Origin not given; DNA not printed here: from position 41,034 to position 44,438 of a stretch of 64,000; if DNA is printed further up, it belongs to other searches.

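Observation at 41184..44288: M1 zinc aminopeptidase fused to an Omp85/BamA-type outer-membrane barrel (possible type Vd-like autotransporter with a peptidase passenger)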

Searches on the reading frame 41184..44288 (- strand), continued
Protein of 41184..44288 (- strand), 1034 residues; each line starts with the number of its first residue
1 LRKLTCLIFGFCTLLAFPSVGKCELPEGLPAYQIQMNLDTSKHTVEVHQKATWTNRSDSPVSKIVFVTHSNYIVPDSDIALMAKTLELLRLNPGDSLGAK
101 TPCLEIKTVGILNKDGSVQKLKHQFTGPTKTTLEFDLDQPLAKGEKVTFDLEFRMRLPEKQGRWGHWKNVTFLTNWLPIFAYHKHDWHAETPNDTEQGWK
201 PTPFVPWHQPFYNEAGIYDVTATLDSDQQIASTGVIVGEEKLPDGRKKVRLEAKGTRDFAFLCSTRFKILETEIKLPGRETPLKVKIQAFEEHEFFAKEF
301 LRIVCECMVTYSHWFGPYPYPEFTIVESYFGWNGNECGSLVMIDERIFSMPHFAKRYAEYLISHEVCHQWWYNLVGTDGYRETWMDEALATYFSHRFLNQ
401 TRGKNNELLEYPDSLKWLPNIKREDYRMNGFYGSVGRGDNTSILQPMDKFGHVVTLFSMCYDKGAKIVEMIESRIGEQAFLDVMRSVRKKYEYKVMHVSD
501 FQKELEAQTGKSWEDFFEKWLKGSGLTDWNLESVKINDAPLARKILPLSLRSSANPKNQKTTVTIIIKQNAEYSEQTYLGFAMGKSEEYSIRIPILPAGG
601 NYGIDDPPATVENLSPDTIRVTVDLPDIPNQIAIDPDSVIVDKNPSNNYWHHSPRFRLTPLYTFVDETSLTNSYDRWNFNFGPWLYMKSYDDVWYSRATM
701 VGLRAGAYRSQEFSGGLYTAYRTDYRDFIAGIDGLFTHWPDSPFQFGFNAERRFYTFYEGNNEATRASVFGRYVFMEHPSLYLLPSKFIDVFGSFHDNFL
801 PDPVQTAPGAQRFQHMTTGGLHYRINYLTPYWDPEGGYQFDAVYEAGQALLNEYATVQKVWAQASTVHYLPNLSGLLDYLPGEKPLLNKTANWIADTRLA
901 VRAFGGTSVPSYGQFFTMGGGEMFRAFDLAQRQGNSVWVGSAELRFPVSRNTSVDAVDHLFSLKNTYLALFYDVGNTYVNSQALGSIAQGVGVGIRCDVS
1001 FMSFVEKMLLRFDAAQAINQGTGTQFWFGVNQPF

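Call 30: find_encoding_contigs(protein=P0049, flank=8000, max_places=2)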
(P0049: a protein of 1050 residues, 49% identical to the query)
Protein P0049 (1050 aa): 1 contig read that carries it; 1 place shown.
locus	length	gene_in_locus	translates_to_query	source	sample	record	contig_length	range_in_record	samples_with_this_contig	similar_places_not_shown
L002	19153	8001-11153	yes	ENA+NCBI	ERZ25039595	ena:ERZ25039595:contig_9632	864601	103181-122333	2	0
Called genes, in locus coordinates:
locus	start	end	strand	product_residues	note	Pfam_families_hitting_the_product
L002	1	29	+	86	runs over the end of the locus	PF11154:DUF2934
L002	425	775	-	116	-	-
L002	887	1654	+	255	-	PF00005:ABC_tran, PF02463:SMC_N, PF13304:AAA_21 (weak)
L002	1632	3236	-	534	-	PF16980:CitMHS_2, PF03600:CitMHS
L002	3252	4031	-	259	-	-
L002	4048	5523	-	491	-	PF00478:IMPDH, PF00571:CBS, PF03060:NMO (weak), PF01645:Glu_synthase (faint), PF01070:FMN_dh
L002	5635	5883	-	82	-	-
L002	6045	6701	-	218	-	PF06439:3keto-disac_hyd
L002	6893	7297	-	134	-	PF01850:PIN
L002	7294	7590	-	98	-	-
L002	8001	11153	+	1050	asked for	PF01433:Peptidase_M1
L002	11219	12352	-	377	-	PF01609:DDE_Tnp_1 (weak)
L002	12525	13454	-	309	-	-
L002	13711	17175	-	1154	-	PF00289:Biotin_carb_N, PF02222:ATP-grasp, PF02786:CPSase_L_D2, PF07478:Dala_Dala_lig_C, PF02785:Biotin_carb_C, PF00682:HMGL-like, PF02436:PYC_OADA, PF00364:Biotin_lipoyl, +1 more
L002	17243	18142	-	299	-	PF09992:NAGPA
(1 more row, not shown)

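Call 34: predict_structure(alignment_id=A1)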
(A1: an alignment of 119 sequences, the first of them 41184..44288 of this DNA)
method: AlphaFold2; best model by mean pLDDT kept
length: 1034 residues; sequences in the alignment: 119
mean_pLDDT: 88.4   pTM: 0.87
mean pLDDT of the five models: 88.4, 87.5, 87.5, 87.3, 85.8
residues with pLDDT >= 90: 666; 70-90: 289; 50-70: 48; < 50: 31
segments of 3 or more residues with pLDDT < 50: 1-5, 14-21, 540-553
pLDDT, mean of each block of 10 residues (from residue 1): 47 41 78 97 96 93 94 87 79 77 95 95 92 94 96 92 85 93 70 74 81 91 97 96 97 93 97 95 96 95 97 94 89 67 87 91 93 88 92 96 92 89 90 90 91 88 96 96 95 93 96 95 95 84 45 57 96 93 88 93 95 95 94 94 94 92 81 92 83 80 93 93 90 93 93 89 93 84 82 92 83 94 90 85 96 95 93 84 84 90 96 91 88 94 92 80 89 95 93 90 71 92 84 50
secondary structure, 60 per line:
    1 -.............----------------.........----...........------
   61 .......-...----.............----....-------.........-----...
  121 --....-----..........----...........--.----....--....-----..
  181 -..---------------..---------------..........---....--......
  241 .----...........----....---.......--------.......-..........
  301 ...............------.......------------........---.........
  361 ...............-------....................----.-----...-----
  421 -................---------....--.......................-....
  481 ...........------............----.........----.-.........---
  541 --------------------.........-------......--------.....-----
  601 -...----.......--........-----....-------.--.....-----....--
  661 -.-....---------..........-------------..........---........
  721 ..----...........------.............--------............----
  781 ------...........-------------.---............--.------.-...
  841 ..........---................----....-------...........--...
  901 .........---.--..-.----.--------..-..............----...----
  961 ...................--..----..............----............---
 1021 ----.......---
elements in order (helices of 4 or more, strands of 3 or more residues): H2-14 E31-39 E44-54 E61-67 H76-88 H93-96 E104-112 E118-120 E123-126 E132-141 E146-156 E164-167 E170-173 E216-225 E229-232 E235-241 E246-256 E261-264 E268-274 E283-289 H291-315 E322-328 E341-344 H345-348 H352-375 H383-402 H423-437 H447-450 H453-475 H477-491 H498-509 H514-522 E529-537 E561-569 E577-582 E591-595 E602-604 E609-615 E618-625 E631-634 H645-648 E655-658 H664-667 E677-686 E700-709 E713-722 E727-737 E744-756 E765-776 E787-797 E815-826 E838-850 E854-869 H874-877 H885-895 E898-909 E936-949 E954-956 E961-979 E988-1001 E1006-1017 E1025-1031

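Call 39: fold_search(model_id=the predicted structure, library=pdb)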
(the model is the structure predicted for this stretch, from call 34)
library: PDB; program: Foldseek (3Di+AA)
matches with E <= 10: 671; with E <= 0.001: 268
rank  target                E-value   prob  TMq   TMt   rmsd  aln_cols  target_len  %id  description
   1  4e36_A                4.6e-24  1.00  0.39  0.46   8.6       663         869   14  Crystal structure of the human Endoplasmic Reticulum Aminopeptidase 2 variant N392K (released 2012-08-29)
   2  4e36_B                7.3e-24  1.00  0.39  0.46   8.5       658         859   15  Crystal structure of the human Endoplasmic Reticulum Aminopeptidase 2 variant N392K (released 2012-08-29)
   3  7p7p_B                3.0e-23  1.00  0.39  0.46   9.4       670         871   14  Crystal structure of ERAP2 aminopeptidase in complex with phosphinic pseudotripeptide((1R)-1-Amino-3-phenylpropyl){(2S (released 2022-01-26)
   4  3se6_B                3.3e-23  1.00  0.39  0.46   9.6       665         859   14  Crystal structure of the human Endoplasmic Reticulum Aminopeptidase 2 (released 2011-12-21)
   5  3se6_A                6.2e-23  1.00  0.39  0.46   9.7       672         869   14  Crystal structure of the human Endoplasmic Reticulum Aminopeptidase 2 (released 2011-12-21)
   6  5ab0_C                6.8e-23  1.00  0.40  0.47   7.2       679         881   13  Crystal structure of aminopeptidase ERAP2 with ligand (released 2015-09-30)
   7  7z28_A                7.8e-23  1.00  0.38  0.46   9.1       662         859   14  High-resolution crystal structure of ERAP1 with bound bestatin analogue inhibitor (released 2022-07-27)
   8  2yd0_A                9.5e-23  1.00  0.40  0.48   5.8       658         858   15  Crystal structure of the soluble domain of human endoplasmic reticulum aminopeptidase 1 ERAP1 (released 2011-04-13)
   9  8cgp_B                9.9e-23  1.00  0.39  0.46   8.8       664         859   12  Insulin regulated aminopeptidase (IRAP) in complex with an allosteric aryl sulfonamide inhibitor (released 2024-01-31)
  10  5mj6_A                1.0e-22  1.00  0.39  0.46   9.1       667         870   13  Ligand-induced conformational change of Insulin-regulated aminopeptidase: insights on catalytic mechanism and active s (released 2017-04-05)
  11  4jbs_B                1.5e-22  1.00  0.39  0.47   9.9       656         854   15  Crystal structure of the human Endoplasmic Reticulum Aminopeptidase 2 in complex with PHOSPHINIC PSEUDOTRIPEPTIDE inhi (released 2013-12-11)
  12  7nsk_B                1.5e-22  1.00  0.39  0.46   9.6       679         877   15  Endoplasmic reticulum aminopeptidase 2 complexed with a hydroxamic ligand (released 2022-06-22)
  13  6t6r                  2.0e-22  1.00  0.40  0.47   7.2       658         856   14  Human endoplasmic reticulum aminopeptidase 1 (ERAP1) in complex with (4aR,5S,6R,8S,8aR)-5-(2-(Furan-3-yl)ethyl)-8-hydrox (released 2020-03-18)
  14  9gk6                  2.1e-22  1.00  0.39  0.47   7.2       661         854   15  ERAP1 in complex with 1-[2-(6-chloro-3-oxo-3,4-dihydro-2H-1,4-benzothiazin-4-yl)acetamido]cyclohexane-1-carboxylic acid (released 2025-01-22)
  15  6m8p_A                2.6e-22  1.00  0.40  0.47   9.4       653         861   15  Human ERAP1 bound to phosphinic pseudotripeptide inhibitor DG013 (released 2019-12-18)
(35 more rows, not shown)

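Call 42: search_solved_structures(query=A1, max_evalue=1e-9, show_alignments=2)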
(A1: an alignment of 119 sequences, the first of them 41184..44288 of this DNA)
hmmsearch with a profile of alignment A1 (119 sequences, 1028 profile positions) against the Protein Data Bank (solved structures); distinct sequences matched with E-value up to 1e-9: 4.
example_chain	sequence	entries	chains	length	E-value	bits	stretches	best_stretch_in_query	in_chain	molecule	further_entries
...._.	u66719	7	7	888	1.1e-13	53.2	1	213-537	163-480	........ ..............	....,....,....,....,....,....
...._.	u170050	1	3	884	1.7e-12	49.2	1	204-545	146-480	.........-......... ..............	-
8sw0_A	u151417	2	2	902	1.9e-12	49.1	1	204-545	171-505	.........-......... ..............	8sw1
6ea4_A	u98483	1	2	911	9.3e-10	40.2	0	279-503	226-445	Endoplasmic reticulum aminopeptidase 2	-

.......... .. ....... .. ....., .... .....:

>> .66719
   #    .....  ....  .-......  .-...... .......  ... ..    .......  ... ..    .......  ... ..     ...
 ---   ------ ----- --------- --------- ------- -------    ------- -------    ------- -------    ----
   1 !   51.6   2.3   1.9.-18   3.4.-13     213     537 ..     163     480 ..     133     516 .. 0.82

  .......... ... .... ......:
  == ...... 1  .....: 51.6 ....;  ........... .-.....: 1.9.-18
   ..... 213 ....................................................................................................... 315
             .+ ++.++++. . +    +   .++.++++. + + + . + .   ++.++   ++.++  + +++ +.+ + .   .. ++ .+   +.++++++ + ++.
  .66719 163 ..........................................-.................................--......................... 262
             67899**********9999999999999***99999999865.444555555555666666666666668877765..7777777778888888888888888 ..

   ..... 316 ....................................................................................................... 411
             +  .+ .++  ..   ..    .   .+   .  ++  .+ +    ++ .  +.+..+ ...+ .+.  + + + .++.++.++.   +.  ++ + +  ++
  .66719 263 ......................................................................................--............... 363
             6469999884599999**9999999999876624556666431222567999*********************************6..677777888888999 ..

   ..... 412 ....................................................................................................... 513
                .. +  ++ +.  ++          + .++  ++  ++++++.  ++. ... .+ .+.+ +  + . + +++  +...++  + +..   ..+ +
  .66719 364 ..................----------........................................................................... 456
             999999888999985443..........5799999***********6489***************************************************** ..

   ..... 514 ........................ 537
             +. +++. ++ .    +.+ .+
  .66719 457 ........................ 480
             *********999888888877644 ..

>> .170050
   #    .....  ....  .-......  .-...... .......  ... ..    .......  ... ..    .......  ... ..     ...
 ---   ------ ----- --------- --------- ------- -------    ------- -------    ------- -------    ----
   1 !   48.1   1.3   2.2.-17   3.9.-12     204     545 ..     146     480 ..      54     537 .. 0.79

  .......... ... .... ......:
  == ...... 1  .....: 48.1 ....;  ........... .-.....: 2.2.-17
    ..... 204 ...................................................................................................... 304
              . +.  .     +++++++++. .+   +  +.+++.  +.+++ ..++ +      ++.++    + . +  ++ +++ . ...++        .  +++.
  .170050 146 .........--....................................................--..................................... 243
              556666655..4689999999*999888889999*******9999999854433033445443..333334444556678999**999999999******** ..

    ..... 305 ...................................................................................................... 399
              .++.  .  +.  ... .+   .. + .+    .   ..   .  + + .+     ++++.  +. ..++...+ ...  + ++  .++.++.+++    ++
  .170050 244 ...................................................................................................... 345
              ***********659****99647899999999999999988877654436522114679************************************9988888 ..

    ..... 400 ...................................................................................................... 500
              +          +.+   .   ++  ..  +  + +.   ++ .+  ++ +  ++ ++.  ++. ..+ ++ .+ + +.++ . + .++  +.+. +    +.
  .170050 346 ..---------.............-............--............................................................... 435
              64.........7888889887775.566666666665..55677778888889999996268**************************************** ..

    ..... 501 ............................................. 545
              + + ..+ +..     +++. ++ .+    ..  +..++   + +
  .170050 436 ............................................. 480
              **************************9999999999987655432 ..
